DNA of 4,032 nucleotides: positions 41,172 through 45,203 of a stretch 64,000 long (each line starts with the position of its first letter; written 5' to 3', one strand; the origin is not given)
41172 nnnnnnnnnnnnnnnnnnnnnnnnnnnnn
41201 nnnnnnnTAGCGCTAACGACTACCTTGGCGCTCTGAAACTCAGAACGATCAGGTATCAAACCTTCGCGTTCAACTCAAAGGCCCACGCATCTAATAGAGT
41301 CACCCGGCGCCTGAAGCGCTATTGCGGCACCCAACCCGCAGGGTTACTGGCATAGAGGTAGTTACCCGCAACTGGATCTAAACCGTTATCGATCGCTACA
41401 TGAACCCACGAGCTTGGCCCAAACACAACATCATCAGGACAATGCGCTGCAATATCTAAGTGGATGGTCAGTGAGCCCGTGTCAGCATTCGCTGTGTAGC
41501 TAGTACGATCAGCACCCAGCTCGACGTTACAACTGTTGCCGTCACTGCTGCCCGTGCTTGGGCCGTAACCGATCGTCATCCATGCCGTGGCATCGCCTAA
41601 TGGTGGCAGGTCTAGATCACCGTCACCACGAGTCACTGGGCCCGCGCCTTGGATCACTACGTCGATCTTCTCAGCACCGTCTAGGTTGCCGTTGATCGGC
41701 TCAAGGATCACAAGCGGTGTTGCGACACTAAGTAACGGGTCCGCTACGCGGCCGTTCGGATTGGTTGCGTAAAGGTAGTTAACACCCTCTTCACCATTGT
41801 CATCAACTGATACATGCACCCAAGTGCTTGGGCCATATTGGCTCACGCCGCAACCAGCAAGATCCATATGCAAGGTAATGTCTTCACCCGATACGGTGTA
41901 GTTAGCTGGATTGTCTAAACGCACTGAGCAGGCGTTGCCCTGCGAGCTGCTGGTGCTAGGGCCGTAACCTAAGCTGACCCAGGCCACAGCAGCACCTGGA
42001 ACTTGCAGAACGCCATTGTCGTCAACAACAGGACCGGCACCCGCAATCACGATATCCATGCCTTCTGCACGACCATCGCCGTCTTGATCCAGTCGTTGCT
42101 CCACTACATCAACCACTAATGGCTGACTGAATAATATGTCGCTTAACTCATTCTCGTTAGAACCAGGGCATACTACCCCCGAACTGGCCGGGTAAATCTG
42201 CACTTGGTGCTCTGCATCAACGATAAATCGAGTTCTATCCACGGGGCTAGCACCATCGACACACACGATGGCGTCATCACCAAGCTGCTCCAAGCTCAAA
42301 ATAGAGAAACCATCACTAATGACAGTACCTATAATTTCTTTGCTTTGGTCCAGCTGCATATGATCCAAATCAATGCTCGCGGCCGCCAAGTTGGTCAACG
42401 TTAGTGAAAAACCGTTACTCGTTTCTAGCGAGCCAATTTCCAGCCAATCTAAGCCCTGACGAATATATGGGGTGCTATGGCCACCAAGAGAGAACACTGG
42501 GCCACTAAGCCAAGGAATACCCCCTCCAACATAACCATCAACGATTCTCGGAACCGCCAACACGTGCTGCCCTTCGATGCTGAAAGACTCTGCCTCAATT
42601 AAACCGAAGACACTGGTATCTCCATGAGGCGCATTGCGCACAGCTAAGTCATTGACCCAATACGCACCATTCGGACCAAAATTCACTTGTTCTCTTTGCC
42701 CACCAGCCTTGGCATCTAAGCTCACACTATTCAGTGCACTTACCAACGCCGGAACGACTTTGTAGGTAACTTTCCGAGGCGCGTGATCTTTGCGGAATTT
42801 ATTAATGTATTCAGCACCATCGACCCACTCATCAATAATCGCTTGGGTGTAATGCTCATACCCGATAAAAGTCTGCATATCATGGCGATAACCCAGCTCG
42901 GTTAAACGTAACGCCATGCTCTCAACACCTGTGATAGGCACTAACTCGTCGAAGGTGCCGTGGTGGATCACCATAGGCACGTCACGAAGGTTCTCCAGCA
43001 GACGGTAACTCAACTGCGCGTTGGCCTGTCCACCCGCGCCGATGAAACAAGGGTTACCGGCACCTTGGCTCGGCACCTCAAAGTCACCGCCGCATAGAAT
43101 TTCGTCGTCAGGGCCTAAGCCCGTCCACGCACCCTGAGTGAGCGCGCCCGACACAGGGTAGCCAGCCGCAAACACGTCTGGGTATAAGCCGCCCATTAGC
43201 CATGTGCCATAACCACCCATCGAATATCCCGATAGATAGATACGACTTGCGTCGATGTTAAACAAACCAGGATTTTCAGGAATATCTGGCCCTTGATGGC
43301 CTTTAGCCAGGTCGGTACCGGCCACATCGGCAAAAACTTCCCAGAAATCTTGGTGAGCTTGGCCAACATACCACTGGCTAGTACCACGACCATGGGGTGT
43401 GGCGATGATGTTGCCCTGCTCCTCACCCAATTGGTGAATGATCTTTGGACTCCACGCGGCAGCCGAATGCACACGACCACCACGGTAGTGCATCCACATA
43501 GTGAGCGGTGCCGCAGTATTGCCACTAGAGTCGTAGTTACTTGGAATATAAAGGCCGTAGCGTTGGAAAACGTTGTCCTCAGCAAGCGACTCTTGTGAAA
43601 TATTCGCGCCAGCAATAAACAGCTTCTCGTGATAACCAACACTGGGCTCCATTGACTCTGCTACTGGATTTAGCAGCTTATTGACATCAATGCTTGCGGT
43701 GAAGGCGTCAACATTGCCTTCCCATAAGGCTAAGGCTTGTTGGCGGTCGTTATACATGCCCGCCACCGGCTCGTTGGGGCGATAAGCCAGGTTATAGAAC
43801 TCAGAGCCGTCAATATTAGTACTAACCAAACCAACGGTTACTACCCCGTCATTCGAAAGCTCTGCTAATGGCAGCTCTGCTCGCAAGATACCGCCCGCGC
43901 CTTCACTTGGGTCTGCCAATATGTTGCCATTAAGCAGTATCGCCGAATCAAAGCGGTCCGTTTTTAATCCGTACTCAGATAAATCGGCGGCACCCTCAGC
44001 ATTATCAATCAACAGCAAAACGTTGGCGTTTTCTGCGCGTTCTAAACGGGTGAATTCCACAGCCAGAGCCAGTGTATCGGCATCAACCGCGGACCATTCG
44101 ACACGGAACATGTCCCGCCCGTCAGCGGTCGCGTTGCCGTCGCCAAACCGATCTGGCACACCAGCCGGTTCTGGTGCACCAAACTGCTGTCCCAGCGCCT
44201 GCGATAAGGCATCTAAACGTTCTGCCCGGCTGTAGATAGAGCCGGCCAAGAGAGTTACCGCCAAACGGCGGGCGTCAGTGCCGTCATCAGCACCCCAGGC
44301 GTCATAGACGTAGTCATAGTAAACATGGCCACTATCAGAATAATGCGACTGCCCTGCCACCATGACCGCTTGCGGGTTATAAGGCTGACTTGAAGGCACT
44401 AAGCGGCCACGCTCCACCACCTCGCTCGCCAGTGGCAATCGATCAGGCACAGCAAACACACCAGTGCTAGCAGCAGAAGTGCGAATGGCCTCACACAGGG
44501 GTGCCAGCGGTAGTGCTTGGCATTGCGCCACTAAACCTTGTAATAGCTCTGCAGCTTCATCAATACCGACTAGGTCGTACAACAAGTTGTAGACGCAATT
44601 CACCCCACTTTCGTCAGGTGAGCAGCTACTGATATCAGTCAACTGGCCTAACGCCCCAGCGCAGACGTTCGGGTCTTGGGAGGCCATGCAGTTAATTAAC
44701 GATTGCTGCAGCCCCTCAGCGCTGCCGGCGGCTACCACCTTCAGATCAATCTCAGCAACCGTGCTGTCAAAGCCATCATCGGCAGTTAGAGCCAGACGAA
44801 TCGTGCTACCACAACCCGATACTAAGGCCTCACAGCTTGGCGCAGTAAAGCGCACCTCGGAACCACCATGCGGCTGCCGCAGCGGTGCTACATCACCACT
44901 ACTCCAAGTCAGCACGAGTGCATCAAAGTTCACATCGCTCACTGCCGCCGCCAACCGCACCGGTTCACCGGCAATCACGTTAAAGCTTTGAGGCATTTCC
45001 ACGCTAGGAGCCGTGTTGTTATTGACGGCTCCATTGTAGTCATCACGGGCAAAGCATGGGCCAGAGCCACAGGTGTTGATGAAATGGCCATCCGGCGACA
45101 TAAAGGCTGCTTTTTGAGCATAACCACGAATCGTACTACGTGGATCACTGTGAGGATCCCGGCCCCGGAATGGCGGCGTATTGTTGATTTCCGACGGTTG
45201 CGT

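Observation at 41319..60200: Single 18.9-kb gene encoding a 6293-aa lipoprotein that fuses at least six different hydrolase domains with TSP3 and Calx-beta calcium-binding modules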

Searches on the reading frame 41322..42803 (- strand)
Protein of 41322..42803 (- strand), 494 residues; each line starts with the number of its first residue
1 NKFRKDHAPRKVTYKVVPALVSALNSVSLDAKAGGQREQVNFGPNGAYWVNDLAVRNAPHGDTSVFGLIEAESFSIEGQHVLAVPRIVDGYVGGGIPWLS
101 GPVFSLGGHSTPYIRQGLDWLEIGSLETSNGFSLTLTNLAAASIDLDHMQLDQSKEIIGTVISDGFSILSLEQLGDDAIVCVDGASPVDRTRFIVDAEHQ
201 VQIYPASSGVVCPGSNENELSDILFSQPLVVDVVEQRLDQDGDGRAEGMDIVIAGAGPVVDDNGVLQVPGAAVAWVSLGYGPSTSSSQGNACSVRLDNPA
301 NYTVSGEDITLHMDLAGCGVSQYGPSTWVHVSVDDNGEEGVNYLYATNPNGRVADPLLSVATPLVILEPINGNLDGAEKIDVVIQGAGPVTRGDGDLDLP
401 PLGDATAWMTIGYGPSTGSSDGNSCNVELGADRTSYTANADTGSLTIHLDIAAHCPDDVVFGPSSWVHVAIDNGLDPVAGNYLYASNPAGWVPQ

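Call 28: search_protein_families(library=pfam, proteins=[window:41322-42803:-], max_evalue=10)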
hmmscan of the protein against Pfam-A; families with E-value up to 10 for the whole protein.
window:41322-42803:- (494 aa): 0 families

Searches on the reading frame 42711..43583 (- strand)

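Call 28: search_protein_families(library=pfam, proteins=[window:42711-43583:-], max_evalue=10)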
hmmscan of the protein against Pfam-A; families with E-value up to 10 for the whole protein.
window:42711-43583:- (291 aa): 8 families
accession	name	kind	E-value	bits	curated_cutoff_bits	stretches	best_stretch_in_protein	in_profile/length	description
PF00326.27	Peptidase_S9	-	6.4e-09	36.1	22.6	1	54-246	11-189/213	Prolyl oligopeptidase family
PF20434.5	BD-FAE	-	0.0013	18.7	26.8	2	200-222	188-210/215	BD-FAE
PF02230.22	Abhydrolase_2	-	0.0048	17.2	23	1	198-246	153-201/217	Phospholipase/Carboxylesterase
PF12146.15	Hydrolase_4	-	0.036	13.8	27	1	114-148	77-110/239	Serine aminopeptidase, S33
PF00561.26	Abhydrolase_1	-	0.11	12.6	25.8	1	113-140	69-96/245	alpha/beta hydrolase fold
PF10503.15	Esterase_PHB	-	0.11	12.2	23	1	109-149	93-133/219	Esterase PHB depolymerase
PF07859.19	Abhydrolase_3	-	0.15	12.2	25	1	35-124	7-82/210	alpha/beta hydrolase fold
PF03583.20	LIP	-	0.18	11.6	23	1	199-251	213-266/286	Secretory lipase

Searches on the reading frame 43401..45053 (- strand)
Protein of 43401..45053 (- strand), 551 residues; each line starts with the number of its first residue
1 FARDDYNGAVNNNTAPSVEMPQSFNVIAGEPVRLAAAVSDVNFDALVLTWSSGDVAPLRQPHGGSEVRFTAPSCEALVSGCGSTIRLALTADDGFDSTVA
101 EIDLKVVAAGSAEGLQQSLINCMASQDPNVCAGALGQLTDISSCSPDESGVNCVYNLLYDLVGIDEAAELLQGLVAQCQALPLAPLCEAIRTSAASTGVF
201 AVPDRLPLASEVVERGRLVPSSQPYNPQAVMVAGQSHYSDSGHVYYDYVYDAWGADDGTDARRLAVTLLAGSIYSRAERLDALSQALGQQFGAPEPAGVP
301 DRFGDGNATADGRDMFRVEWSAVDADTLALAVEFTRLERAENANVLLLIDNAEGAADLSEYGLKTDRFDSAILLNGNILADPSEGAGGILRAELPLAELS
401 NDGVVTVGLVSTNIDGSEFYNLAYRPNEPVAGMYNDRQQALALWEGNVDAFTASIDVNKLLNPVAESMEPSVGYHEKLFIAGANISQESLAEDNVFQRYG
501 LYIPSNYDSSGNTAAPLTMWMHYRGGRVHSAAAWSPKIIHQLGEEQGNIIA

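Call 6: search_protein_families(library=pfam, proteins=[window:43401-45053:-], max_evalue=0.01)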
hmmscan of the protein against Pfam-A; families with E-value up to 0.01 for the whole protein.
window:43401-45053:- (551 aa): 0 families

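Call 8: search_protein_families(library=ncbifam, proteins=[window:43401-45053:-], max_evalue=0.01)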
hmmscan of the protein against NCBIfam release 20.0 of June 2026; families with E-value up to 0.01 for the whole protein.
window:43401-45053:- (551 aa): 2 families
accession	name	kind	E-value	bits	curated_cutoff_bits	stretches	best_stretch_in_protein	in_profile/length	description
NF038111.1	rhom_dep_M36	equivalog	0.00041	17.9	1700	1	12-112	1183-1281/1315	rhombosortase-dependent M36 family metallopeptidase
NF038112.1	myxo_dep_M36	subfamily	0.0022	15.1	1500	1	11-113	1471-1570/1604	myxosortase-dependent M36 family metallopeptidase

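Call 28: search_protein_families(library=pfam, proteins=[window:43521-45023:-], max_evalue=10)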
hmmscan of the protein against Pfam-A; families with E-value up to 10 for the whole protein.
window:43521-45023:- (501 aa): 0 families
